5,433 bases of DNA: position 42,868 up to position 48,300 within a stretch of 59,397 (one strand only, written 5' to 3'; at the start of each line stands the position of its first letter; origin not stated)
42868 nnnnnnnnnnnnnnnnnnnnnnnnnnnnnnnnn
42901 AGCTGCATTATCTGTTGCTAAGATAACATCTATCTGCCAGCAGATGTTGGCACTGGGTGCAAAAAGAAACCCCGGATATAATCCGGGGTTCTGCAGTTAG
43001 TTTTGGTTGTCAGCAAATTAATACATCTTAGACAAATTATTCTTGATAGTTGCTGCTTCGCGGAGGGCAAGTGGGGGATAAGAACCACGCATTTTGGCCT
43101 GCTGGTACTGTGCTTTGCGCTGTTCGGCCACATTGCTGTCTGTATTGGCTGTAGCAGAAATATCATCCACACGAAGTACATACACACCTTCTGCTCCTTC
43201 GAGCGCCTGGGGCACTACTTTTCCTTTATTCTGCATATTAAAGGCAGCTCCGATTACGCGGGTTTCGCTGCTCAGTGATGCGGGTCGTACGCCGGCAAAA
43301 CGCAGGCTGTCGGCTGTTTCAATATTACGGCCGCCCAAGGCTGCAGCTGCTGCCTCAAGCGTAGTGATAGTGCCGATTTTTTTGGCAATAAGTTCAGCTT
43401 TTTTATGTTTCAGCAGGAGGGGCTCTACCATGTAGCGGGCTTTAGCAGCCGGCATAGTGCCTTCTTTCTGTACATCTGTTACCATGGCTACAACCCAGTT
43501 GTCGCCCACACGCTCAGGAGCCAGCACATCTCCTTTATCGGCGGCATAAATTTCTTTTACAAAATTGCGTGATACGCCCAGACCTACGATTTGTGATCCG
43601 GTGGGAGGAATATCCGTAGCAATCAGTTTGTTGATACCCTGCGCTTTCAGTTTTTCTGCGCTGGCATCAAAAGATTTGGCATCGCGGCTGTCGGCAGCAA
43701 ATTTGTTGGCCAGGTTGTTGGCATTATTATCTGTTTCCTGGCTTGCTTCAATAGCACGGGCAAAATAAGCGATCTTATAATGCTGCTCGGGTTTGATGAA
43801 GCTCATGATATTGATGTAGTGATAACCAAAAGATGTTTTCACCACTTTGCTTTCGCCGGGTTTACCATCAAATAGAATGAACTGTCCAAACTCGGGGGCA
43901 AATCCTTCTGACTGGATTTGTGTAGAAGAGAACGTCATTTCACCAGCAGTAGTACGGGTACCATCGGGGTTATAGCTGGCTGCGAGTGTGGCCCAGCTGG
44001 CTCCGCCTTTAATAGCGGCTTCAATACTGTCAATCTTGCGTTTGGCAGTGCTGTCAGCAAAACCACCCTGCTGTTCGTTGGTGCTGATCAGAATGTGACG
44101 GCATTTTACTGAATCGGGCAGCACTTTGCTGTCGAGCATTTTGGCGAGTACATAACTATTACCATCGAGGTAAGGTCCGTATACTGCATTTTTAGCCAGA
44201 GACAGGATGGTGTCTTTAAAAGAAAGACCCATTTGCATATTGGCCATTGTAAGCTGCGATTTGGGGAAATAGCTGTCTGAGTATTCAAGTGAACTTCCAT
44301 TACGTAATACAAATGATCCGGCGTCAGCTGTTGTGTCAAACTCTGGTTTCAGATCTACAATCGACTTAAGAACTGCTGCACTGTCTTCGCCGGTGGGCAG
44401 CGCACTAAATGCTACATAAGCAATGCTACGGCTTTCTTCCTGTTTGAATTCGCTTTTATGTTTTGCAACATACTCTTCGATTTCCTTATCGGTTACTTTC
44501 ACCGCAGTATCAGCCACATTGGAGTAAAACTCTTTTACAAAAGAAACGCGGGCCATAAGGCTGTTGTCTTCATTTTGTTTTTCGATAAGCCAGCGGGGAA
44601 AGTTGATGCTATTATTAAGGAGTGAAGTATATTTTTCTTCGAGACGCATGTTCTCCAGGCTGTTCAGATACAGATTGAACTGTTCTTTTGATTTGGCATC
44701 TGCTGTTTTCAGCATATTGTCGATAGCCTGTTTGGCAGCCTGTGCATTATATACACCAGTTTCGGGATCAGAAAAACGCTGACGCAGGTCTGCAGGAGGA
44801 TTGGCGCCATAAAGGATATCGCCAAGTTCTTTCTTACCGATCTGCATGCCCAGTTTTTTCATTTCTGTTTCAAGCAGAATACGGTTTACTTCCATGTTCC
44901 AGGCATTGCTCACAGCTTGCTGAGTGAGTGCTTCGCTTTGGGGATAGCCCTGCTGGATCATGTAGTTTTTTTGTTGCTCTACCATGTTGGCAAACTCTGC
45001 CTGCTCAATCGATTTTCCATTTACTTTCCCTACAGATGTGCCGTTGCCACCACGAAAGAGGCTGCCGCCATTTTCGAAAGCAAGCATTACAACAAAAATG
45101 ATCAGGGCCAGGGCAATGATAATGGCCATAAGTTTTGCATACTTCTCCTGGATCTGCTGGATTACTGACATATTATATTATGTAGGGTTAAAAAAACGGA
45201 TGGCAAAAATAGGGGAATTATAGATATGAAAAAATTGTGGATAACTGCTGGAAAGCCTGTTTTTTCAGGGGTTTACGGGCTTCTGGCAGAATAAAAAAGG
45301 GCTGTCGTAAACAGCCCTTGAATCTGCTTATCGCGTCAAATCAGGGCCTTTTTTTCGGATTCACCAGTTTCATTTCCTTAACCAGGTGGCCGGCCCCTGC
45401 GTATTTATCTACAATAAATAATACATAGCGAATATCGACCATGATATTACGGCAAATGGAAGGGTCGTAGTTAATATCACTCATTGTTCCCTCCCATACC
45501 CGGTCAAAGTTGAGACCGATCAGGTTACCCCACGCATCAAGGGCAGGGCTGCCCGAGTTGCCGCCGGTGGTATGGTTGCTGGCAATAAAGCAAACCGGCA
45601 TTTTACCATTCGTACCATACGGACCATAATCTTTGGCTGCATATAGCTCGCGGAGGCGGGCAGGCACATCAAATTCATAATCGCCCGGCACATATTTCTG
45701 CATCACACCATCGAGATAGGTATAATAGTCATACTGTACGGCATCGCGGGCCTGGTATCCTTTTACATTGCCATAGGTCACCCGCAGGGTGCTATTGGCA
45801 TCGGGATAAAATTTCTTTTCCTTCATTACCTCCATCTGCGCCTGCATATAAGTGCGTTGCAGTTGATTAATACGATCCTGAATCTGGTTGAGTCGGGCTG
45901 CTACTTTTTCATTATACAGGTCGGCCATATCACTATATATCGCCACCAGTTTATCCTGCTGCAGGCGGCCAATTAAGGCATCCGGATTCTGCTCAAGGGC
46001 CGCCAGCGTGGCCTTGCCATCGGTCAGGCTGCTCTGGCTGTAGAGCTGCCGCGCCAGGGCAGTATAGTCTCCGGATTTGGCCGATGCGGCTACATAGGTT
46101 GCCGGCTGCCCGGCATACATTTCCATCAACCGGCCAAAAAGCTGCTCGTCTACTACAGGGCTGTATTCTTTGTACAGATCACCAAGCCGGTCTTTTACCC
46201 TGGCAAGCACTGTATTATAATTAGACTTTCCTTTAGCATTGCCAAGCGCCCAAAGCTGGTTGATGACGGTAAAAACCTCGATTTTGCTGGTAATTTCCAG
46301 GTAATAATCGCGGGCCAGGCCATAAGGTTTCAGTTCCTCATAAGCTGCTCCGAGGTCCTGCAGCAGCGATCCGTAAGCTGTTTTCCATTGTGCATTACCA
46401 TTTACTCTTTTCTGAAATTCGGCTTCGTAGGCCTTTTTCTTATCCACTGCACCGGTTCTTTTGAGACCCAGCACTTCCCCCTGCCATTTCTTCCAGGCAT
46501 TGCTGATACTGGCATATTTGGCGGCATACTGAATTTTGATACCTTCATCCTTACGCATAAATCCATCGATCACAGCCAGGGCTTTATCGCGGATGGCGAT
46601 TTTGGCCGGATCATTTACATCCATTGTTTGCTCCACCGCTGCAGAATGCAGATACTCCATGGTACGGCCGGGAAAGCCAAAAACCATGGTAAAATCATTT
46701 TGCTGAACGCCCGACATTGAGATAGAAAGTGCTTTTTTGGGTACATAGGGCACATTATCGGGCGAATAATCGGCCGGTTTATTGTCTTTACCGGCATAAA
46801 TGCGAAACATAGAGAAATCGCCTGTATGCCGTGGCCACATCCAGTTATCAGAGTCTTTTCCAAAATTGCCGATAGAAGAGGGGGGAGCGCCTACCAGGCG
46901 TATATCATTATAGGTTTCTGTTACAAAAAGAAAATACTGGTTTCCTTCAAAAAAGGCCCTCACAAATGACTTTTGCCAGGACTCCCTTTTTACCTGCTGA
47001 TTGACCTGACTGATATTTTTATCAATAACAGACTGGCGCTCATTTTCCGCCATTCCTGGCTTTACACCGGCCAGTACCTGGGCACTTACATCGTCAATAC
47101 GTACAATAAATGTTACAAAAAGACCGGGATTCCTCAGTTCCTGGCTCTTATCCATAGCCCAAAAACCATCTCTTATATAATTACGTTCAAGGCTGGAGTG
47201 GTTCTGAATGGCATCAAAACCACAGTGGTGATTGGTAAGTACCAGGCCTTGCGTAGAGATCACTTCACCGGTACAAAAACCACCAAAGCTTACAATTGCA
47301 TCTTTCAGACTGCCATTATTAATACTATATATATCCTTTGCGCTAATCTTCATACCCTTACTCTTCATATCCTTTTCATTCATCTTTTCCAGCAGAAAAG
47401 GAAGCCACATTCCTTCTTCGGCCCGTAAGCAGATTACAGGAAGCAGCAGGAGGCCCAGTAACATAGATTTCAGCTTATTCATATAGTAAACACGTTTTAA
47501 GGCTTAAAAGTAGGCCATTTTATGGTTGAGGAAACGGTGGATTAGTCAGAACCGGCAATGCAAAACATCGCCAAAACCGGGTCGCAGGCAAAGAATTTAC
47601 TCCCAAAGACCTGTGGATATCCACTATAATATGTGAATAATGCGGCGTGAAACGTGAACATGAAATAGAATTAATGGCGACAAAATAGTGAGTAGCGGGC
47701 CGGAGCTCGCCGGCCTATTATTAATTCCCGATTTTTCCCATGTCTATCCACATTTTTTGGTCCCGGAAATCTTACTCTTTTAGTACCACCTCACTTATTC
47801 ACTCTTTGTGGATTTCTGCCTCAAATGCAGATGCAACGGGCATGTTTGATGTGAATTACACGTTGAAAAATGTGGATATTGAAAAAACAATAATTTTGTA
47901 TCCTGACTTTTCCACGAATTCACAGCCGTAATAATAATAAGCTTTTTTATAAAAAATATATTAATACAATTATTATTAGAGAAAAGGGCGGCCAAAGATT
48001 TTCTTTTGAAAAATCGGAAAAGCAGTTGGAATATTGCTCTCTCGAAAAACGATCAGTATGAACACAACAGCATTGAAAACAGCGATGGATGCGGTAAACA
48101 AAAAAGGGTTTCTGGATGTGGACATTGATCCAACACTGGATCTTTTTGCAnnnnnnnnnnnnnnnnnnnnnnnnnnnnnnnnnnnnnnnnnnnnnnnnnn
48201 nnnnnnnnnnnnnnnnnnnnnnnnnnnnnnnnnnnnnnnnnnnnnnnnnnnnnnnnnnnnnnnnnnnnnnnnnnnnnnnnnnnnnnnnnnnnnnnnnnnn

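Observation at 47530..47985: Candidate oriC in the S46-peptidase / nadA spacer, not adjacent to dnaN or any dnaA in the window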

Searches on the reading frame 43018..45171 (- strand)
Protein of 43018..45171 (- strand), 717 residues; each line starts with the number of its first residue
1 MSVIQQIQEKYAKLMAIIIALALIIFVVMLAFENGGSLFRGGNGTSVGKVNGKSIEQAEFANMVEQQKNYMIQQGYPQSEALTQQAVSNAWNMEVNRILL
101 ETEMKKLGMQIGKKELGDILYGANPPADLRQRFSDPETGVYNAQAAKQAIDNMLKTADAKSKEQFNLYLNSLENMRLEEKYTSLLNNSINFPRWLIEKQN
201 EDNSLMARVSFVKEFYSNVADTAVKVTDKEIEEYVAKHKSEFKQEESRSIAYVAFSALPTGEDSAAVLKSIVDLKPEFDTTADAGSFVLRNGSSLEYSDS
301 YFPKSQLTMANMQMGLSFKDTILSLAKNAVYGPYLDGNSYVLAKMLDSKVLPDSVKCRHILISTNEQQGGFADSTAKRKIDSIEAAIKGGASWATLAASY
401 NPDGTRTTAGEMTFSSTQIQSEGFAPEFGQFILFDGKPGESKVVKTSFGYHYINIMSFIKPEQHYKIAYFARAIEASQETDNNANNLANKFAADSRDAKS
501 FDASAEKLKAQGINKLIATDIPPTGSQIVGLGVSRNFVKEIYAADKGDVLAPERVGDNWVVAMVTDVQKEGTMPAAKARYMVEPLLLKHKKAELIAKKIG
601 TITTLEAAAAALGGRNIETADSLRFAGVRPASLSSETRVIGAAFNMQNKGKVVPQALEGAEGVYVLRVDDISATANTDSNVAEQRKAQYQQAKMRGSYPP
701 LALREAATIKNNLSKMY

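Call 9: search_protein_families(library=pfam, proteins=[window:43018-45171:-])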
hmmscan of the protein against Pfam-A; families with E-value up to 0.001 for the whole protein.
window:43018-45171:- (717 aa): 5 families
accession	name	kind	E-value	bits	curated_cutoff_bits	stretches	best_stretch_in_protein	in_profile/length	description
PF13623.11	SurA_N_2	-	1.1e-30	106.8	28.5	1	4-150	1-145/145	SurA-like N-terminal domain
PF13145.12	Rotamase_2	-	1.3e-19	71.6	27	2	226-348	1-108/121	PPIC-type PPIASE domain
PF13616.12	Rotamase_3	-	1e-18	68.4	22.5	1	341-456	2-113/116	PPIC-type PPIASE domain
PF13624.11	SurA_N_3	-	8.9e-12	45.6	27.2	1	5-118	3-115/162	SurA-like N-terminal domain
PF00639.27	Rotamase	-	9.7e-11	42.9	21.7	1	359-455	1-95/97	PPIC-type PPIASE domain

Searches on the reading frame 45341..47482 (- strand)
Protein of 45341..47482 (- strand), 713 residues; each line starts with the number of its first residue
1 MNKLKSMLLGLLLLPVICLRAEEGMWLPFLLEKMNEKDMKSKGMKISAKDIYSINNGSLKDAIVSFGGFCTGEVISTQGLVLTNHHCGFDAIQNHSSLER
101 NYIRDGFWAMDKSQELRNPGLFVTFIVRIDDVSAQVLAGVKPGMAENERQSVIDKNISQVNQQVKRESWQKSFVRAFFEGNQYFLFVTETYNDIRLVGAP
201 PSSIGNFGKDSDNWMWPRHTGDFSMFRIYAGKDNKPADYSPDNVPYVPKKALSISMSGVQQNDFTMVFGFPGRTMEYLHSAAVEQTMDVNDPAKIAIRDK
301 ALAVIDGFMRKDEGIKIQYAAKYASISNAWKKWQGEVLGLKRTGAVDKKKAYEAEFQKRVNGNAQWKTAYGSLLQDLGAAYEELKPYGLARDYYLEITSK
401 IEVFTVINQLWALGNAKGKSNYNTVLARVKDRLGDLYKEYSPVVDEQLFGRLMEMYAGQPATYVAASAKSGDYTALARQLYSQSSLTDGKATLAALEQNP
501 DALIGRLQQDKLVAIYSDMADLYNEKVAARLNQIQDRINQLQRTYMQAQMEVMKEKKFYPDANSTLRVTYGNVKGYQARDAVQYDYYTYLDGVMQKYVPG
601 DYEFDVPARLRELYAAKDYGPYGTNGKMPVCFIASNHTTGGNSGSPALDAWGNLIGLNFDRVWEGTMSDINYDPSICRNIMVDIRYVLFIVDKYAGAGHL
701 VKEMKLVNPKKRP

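Call 9: search_protein_families(library=pfam, proteins=[window:45341-47482:-])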
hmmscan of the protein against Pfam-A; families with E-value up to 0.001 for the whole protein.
window:45341-47482:- (713 aa): 2 families
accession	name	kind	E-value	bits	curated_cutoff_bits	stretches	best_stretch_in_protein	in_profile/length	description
PF10459.15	Peptidase_S46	-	3.3e-233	776.8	22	1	21-705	1-697/698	Peptidase S46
PF13365.12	Trypsin_2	-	3.9e-05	24.8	27.6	0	634-657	121-144/144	Trypsin-like peptidase domain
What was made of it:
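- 45341..47482 (-): Left flanking gene: S46 family peptidase. Pfam PF10459, E = 3e-233 (call 9).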

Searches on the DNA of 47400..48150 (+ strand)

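Call 43: search_rna_families(source=window, start=47400, end=48150, threshold=evalue, max_evalue=10)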
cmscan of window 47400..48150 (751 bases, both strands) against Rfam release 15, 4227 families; matches with E-value up to 10: 3.
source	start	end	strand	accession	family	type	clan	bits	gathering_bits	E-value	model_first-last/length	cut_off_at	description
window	47936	48050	-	RF02579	tsr26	Gene; sRNA;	-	21.9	141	0.91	1-122/122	no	S. aureus tsr26 small RNA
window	47830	47912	+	RF00292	snoTBR5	Gene; snRNA; snoRNA; CD-box;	-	12.3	44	8.9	1-94/94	no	Small nucleolar RNA TBR5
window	47997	48015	-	RF02032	GOLLD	Gene;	-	10.1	150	4.2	19-37/416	no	Giant, ornate, lake- and Lactobacillales-derived (GOLLD) RNA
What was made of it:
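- On NAD+ riboswitch (nadA motif) or other RNA element upstream of nadA: The only hits are chance-level ones with E of about 0.9 or more (call 43).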

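Call 47: search_dna_similar(query=window:47483-48057:+, collection=plasmids, mode=distant, max_rows=10)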
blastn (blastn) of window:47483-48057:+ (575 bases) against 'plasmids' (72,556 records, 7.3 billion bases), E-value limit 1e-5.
No match.
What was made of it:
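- Tried and rejected: A plasmid or mobile-element origin: no similarity in PLSDB (call 47).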
